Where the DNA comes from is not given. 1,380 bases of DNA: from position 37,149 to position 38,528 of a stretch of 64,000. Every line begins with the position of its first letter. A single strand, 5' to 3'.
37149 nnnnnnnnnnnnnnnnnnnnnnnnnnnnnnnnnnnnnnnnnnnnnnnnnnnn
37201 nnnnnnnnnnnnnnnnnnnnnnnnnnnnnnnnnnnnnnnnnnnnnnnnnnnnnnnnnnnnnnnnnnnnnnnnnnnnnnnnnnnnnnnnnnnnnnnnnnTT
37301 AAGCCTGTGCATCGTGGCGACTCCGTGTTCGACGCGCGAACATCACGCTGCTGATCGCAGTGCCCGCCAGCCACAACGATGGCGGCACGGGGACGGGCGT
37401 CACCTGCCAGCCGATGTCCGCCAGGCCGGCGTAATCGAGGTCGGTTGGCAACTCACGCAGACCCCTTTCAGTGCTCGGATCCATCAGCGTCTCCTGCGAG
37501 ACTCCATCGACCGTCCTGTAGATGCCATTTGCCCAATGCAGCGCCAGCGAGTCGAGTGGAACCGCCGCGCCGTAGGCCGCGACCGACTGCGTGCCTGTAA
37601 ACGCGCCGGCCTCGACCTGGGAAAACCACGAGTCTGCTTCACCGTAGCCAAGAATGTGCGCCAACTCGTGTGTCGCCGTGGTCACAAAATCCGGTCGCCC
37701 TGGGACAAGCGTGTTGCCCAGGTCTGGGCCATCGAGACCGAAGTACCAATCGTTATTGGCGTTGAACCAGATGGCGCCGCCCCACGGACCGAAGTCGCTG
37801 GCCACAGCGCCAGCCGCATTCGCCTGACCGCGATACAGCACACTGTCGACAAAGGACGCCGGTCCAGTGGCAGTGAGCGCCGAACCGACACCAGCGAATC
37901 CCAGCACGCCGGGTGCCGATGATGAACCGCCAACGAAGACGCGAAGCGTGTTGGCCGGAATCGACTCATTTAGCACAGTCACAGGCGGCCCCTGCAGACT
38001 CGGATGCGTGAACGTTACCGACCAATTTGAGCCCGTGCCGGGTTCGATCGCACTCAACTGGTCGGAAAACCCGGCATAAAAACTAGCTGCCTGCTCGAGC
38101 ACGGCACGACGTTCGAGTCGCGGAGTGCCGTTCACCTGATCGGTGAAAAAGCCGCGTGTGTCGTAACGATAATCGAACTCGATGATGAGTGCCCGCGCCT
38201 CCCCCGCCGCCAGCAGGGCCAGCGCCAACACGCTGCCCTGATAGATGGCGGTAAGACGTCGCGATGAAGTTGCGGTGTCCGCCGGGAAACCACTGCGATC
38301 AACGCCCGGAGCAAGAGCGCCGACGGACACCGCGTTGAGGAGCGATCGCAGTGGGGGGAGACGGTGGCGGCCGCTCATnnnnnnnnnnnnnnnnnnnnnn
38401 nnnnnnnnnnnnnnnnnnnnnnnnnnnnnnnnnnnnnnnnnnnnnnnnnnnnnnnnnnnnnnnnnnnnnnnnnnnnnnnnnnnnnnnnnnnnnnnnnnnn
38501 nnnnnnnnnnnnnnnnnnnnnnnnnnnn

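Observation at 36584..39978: Fur-box operon of four translationally coupled surface-tagged exoproteins, two of them zinc metalloproteases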

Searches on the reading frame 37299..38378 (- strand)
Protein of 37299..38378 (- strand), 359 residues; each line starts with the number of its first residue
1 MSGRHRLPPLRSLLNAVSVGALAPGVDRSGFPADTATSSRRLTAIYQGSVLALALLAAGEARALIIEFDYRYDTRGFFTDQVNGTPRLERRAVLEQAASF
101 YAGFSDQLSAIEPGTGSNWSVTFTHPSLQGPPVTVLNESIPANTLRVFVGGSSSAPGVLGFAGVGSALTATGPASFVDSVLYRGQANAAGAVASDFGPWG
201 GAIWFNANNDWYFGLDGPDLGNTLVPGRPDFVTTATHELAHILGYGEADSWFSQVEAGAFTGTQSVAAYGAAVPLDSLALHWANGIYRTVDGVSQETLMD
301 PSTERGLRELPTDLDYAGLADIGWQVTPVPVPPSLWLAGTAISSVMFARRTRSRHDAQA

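Call 4: search_protein_families(library=pfam, proteins=[window:37299-38378:-], max_evalue=0.1)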
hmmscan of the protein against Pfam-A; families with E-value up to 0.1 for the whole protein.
window:37299-38378:- (359 aa): 1 family
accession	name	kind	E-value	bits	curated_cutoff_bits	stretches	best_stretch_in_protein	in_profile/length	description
PF00413.30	Peptidase_M10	-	0.013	15.8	24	1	189-245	71-122/159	Matrixin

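Call 5: search_protein_families(library=ncbifam, proteins=[window:37299-38378:-], max_evalue=1)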
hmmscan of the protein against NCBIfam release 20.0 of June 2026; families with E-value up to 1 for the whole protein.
window:37299-38378:- (359 aa): 1 family
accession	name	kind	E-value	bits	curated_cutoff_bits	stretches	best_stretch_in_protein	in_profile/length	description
NF038122.1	metallo_LGF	subfamily_domain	2.2e-08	34.5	80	1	178-247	93-159/274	NF038122 family metalloprotease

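Call 12: search_solved_structures(query=window:37299-38378:-, max_evalue=1, show_alignments=2)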
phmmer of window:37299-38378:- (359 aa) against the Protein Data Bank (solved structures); distinct sequences matched with E-value up to 1: 0.

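Call 26: find_homologous_proteins(query=window:37299-38378:-, max_evalue=0.001)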
Query window:37299-38378:- (359 aa): 210 proteins with E <= 0.001 among 8000 candidates; the best 120 are listed.
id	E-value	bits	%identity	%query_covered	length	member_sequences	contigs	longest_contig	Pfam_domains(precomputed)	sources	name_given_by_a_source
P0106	4.3e-235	798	100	100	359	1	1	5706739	-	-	-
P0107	1.3e-116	408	61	87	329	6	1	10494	-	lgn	-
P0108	6.2e-114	399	61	81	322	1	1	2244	-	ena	-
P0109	8.3e-114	399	62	85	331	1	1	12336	-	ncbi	-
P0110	1.3e-113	398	61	90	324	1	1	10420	-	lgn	-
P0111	5.7e-112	393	59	86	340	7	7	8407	-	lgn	-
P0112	6.5e-112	392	60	87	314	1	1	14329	-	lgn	-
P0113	5.2e-111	389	58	88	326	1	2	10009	-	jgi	jgi:hypothetical protein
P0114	1.4e-110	388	62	81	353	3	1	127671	-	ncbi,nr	ncbi:peptidase M10A and M12B matrixin and adamalysin [Methylomonas koyamae]|nr:peptidase M10A and M1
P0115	1.6e-110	388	58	89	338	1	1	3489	-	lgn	-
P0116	2.5e-110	387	62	77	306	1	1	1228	-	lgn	-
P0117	4.3e-110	386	63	78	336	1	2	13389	-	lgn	-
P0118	4.5e-110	386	62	80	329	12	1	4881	PF07589.17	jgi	jgi:hypothetical protein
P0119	5.6e-110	386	61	85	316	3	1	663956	-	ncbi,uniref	ncbi:PEP-CTERM sorting domain-containing protein [Methylophilus flavus]|uniref:PEP-CTERM sorting dom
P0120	8.9e-110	385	63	79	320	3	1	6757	-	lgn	-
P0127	4.8e-109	383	57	91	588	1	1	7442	PF00413.31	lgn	-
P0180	1.7e-102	361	60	76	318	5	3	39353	PF00413.31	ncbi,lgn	-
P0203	2.9e-96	341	59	81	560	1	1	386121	PF00413.31,PF07589.17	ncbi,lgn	-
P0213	5.6e-92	327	56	80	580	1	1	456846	PF00413.31,PF07589.17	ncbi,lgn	-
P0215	5.7e-91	323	53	83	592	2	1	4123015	PF00413.31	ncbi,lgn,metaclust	metaclust:status=active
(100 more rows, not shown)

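Call 29: find_related_loci(query=A2, collection=genome_contigs, flank=10000)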
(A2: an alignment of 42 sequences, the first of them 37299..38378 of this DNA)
Query A2 (359 aa) in genome_contigs; peptide patterns used: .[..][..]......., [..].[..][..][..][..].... (x = any residue, [..] = any of these).
63 stretches matched a pattern; 39 encode a relative of the query (tblastn E <= 1e-3); 38 distinct loci.
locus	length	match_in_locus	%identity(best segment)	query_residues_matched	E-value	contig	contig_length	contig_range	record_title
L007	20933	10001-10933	61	40-350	4e-118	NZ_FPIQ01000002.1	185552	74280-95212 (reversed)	Nitrosovibrio sp. Nv17, whole genome shotgun sequence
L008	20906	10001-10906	61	49-352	1e-113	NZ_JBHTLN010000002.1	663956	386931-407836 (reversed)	Methylophilus flavus strain CCUG 58411 GCM70027387_5, whole genome shotgun sequence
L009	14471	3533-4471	59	38-350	2e-112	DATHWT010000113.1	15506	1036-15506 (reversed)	MAG TPA_asm: Methylophilus sp. isolate SMAG_U16166 k141_370236, whole genome shotgun sequence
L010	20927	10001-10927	57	41-350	2e-110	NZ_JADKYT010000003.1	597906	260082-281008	Methylophilus sp. QUAN QUAN_scaffold3, whole genome shotgun sequence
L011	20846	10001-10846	63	61-342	2e-110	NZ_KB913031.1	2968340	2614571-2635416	Methylophilus sp. 42 Met42DRAFT_scaffold1.1, whole genome shotgun sequence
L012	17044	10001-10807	63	61-332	7e-109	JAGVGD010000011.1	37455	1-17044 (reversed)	MAG: Thiobacillus sp. isolate DeMMO2_16 c_000000017495, whole genome shotgun sequence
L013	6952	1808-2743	59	49-359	6e-109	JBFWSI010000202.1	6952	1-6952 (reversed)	MAG: Gammaproteobacteria bacterium isolate CA_2019_TPBF_226 NODE_42632_length_6952_cov_2.318828_TPBF, whole genome shotg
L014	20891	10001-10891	60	36-332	5e-109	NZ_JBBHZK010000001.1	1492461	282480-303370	Methyloversatilis sp. MC4-4 1, whole genome shotgun sequence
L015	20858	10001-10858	61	63-350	4e-108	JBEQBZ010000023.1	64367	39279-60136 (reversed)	MAG: Methyloversatilis sp. isolate 05_S201.rosella_refine.71_0 NODE_126_length_64367_cov_6.791361:0-64367, whole genome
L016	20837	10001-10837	62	62-342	2e-108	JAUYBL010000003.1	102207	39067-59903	MAG: Methylococcaceae bacterium isolate C19_metabat.bin.4 C19_k141_44952, whole genome shotgun sequence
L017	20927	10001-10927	59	50-357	8e-108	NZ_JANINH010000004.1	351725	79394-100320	Methyloversatilis sp. XJ19-13 Scaffold4, whole genome shotgun sequence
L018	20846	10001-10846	61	50-332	9e-108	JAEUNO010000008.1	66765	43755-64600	MAG: Methyloversatilis sp. isolate new MAG-175 k141_2312686, whole genome shotgun sequence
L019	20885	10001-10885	60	36-332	2e-107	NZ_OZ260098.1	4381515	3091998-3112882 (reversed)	MAG: Methyloversatilis sp. isolate CRY1-m2-bin02 chromosome 1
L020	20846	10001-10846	61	66-354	4e-107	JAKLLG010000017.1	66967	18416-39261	MAG: Rhodocyclaceae bacterium isolate MAG.136 MAG.136-scaffold_430, whole genome shotgun sequence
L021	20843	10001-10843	60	49-332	5e-106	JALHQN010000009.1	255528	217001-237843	MAG: Burkholderiales bacterium isolate bin.9 c_000000000270, whole genome shotgun sequence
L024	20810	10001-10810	61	59-332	1e-104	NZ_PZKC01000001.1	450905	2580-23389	Pseudothauera lacus strain D20 Scaffold1, whole genome shotgun sequence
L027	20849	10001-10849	58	66-352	1e-104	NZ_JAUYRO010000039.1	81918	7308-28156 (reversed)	MAG: Methyloversatilis sp. isolate C5_maxbin.029 C5_k141_302985, whole genome shotgun sequence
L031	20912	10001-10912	51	42-352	5e-101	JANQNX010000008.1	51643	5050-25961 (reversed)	MAG: Gammaproteobacteria bacterium isolate IP29b_bin.112 k99_3001319, whole genome shotgun sequence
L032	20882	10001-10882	52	49-350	6e-100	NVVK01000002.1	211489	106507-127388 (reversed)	MAG: Methylophaga sp. isolate NORP65 Contig_source1382A_112, whole genome shotgun sequence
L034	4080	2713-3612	52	54-356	6e-99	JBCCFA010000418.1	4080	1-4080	MAG: Pseudomonadota bacterium isolate P01_B01_bin.12 k141_2129423_length_4080_cov_7.0000, whole genome shotgun sequence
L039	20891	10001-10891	49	56-354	6e-83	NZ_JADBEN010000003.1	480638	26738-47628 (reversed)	Methylobacillus flagellatus strain A12 NODE_3_length_480638_cov_24.4301_ID_49388, whole genome shotgun sequence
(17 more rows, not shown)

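Call 52: search_protein_families(library=pfam, proteins=[L017:4985-6487:+, L017:6264-7148:-, L017:7006-7995:-, L017:10795-12663:-, L017:12676-13587:-, L017:13670-14623:-, L039:4995-7814:-, L039:7909-9285:+, L039:9288-9797:+, L039:10922-12700:-], max_evalue=0.001)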
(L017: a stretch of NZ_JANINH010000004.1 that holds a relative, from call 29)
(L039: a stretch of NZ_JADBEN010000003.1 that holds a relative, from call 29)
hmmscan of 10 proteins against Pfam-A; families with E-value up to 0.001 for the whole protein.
L017:4985-6487:+ (500 aa): 8 families
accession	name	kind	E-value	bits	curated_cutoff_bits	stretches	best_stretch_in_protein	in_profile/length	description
PF00158.32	Sigma54_activat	-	2.6e-70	235.9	20.2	1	166-331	2-167/168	Sigma-54 interaction domain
PF00072.30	Response_reg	-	4.5e-26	91.6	30.2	1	39-152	1-110/111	Response regulator receiver domain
PF25601.1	AAA_lid_14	-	2.2e-21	75.9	27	1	337-405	1-70/87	AAA+ ATPase lid domain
PF14532.12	Sigma54_activ_2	-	1.1e-20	74.8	25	1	181-336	16-138/138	Sigma-54 interaction domain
PF02954.25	HTH_8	-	7.3e-12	45.3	22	1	451-491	2-42/42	Bacterial regulatory protein, Fis family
PF07728.20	AAA_5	-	2.1e-08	34.7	22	1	189-309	2-125/139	AAA domain (dynein-related subfamily)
PF13191.12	AAA_16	-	0.00012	23.1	32.6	1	171-282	8-121/167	AAA ATPase domain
PF07726.17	AAA_3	-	0.00062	20.1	27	0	189-306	2-111/131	ATPase family associated with various cellular activities (AAA)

L017:6264-7148:- (294 aa): 0 families

L017:7006-7995:- (329 aa): 0 families

L017:10795-12663:- (622 aa): 0 families

L017:12676-13587:- (303 aa): 0 families

L017:13670-14623:- (317 aa): 2 families
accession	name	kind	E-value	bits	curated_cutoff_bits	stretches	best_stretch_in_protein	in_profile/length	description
PF14339.12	DUF4394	-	3.2e-42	144.9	29.6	1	64-280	10-228/230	Domain of unknown function (DUF4394)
PF07589.16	PEP-CTERM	-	3e-09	37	20.7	1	289-313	1-24/24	PEP-CTERM motif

L039:4995-7814:- (939 aa): 17 families
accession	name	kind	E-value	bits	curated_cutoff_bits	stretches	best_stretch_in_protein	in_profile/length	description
PF17755.6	UvrA_DNA-bind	-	1.1e-37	129.1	23.2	1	288-397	1-110/110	UvrA DNA-binding domain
PF17760.6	UvrA_inter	-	1.9e-37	127.9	23.3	1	130-235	1-106/109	UvrA interaction domain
PF00005.33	ABC_tran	-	3.3e-21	76.8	25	2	807-858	89-137/137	ABC transporter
PF02463.25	SMC_N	-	3.2e-11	43.5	40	0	826-900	136-210/220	RecF/RecN/SMC N terminal domain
PF13191.12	AAA_16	-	9e-08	33.2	32.6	0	25-66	25-64/167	AAA ATPase domain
PF13555.12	AAA_29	-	1.7e-07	31.3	27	0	633-648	24-39/61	P-loop containing region of AAA domain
PF13304.12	AAA_21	-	1.8e-06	28.7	27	0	833-881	243-292/304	AAA domain, putative AbiEii toxin, Type IV TA system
PF13476.12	AAA_23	-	5.6e-06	27.6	27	0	4-40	2-35/201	AAA domain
PF20703.3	nSTAND1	-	9.2e-06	26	27.1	0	10-55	19-60/379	Novel STAND NTPase 1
PF03193.22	RsgA_GTPase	-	2.4e-05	24.7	30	0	613-651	89-126/174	RsgA GTPase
PF00684.25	DnaJ_CXXCXGXG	-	3.3e-05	24.5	32.7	0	735-766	16-50/65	DnaJ central domain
PF12399.14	BCA_ABC_TP_C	-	4.3e-05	23.4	25.5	0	570-583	3-16/27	Branched-chain amino acid ATP-binding cassette transporter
PF13401.12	AAA_22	-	0.00013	22.7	27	0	633-655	7-29/130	AAA domain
PF20720.3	nSTAND3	-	0.00041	20.5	27.2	0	11-46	4-39/155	Novel STAND NTPase 3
PF13238.12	AAA_18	-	0.00079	20.3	29.4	0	27-41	1-15/128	AAA domain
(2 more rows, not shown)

L039:7909-9285:+ (458 aa): 2 families
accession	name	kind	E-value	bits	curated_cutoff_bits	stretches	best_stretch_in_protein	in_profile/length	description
PF07690.21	MFS_1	-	5.2e-56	190.5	33.4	2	19-357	2-346/347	Major Facilitator Superfamily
PF00083.30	Sugar_tr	-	4.6e-09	36.1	22.3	1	18-181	10-188/452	Sugar (and other) transporter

L039:9288-9797:+ (169 aa): 1 family
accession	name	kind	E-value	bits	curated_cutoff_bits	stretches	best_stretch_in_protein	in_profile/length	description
PF00436.31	SSB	-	3.8e-44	149.4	26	1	4-107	1-104/104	Single-strand binding protein family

L039:10922-12700:- (592 aa): 3 families
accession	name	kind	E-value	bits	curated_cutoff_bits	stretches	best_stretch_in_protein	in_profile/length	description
PF00563.25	EAL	-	9.3e-75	251.5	31.3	1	333-567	3-236/236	EAL domain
PF00990.26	GGDEF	-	2.1e-47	161.3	23.8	1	155-311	1-160/161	Diguanylate cyclase, GGDEF domain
PF00571.33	CBS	-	2e-13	50.9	24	2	86-143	1-55/57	CBS domain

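Call 55: predict_structure(alignment_id=A2)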
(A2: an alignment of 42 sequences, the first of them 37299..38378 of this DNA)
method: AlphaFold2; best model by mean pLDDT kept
length: 359 residues; sequences in the alignment: 42
mean_pLDDT: 80.9   pTM: 0.75
mean pLDDT of the five models: 80.9, 79.0, 77.5, 74.8, 74.6
residues with pLDDT >= 90: 162; 70-90: 116; 50-70: 43; < 50: 38
segments of 3 or more residues with pLDDT < 50: 1-3, 5-32, 189-192, 220-222
pLDDT, mean of each block of 10 residues (from residue 1): 45 44 44 54 77 70 88 92 95 94 83 95 80 92 93 77 89 93 64 62 92 72 74 94 90 95 96 96 92 86 81 93 75 76 90 80
secondary structure, 60 per line:
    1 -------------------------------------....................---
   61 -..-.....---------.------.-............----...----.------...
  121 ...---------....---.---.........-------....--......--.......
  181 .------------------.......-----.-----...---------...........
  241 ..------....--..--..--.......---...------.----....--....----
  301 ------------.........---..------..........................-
elements in order: H38-57 E65-69 H88-99 E104-106 E118-123 E133-136 E144-152 E160-163 E166-171 H174-181 E200-206 H231-242 H249-252 H263-269 E273-275 E287-290 E293-296 H313-321 H333-358

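Call 58: fold_search(model_id=the predicted structure, library=pdb)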
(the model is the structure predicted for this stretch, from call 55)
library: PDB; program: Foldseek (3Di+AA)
matches with E <= 10: 97; with E <= 0.001: 0
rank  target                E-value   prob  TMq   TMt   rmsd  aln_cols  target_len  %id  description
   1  1lml                  1.4e-02  0.90  0.35  0.27   9.3       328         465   16  LEISHMANOLYSIN (released 1997-09-17)
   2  8hwp                  7.4e-01  0.02  0.10  0.11  11.3       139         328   12  Crystal Structure of Mutant GDSL Esterase of Photobacterium sp. J15 S12A in Complex with Butyrate (released 2023-06-28)
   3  1ry6                  7.9e-01  0.04  0.10  0.11  15.1       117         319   12  Crystal Structure of Internal Kinesin Motor Domain (released 2004-04-13)
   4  7y52_A                8.4e-01  0.04  0.12  0.19  14.3       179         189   10  Crystal structure of peptidyl-tRNA hydrolase from Enterococcus faecium (released 2024-01-17)
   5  3o64_B                8.9e-01  0.11  0.18  0.24   9.2       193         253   12  Crystal structure of catalytic domain of TACE with 2-(2-Aminothiazol-4-yl)pyrrolidine-Based Tartrate Diamides (released 2011-04-20)
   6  9o54_A                1.1e+00  0.08  0.21  0.20  10.9       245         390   14  ADAM17 Prodomain-Metalloproteinase Domains bound to MEDI3622 Fab (released 2025-06-25)
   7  4yly_B                1.4e+00  0.04  0.11  0.18  13.9       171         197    8  Crystal structure of peptidyl-tRNA hydrolase from a Gram-positive bacterium, staphylococcus aureus at 2.25 angstrom re (released 2016-01-27)
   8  3l0v_B                1.5e+00  0.08  0.18  0.24   9.0       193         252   12  Crystal structure of catalytic domain of TACE with the first hydantoin inhibitor occupying the S1' pocket (released 2010-03-02)
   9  6be6_D                1.9e+00  0.07  0.12  0.10   8.0       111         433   15  ADAM10 Extracellular Domain (released 2017-12-27)
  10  2i47_A                1.9e+00  0.06  0.18  0.23   8.9       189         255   12  Crystal structure of catalytic domain of TACE with inhibitor (released 2006-12-05)
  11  9q7y_B                1.9e+00  0.06  0.12  0.08   7.8       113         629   19  Zymogen ADAM17- iRhom1 Cytoplasmic Deletion (365) Complex Bound by the MEDI3622 Fab (released 2026-04-01)
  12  2ddf_B                2.0e+00  0.08  0.19  0.25   8.8       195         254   11  Crystal structure of TACE in complex with TAPI-2 (released 2006-03-14)
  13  8esv_A                2.0e+00  0.06  0.17  0.14  10.6       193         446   12  Structure of human ADAM10-Tspan15 complex bound to 11G2 vFab (released 2023-06-14)
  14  1xl6_A                2.2e+00  0.04  0.10  0.11  14.9       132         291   11  Intermediate gating structure 2 of the inwardly rectifying K+ channel KirBac3.1 (released 2004-12-07)
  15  1vfv                  2.2e+00  0.02  0.09  0.10  16.7       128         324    7  Crystal Structure of the Kif1A Motor Domain Complexed With Mg-AMPPNP (released 2004-08-10)
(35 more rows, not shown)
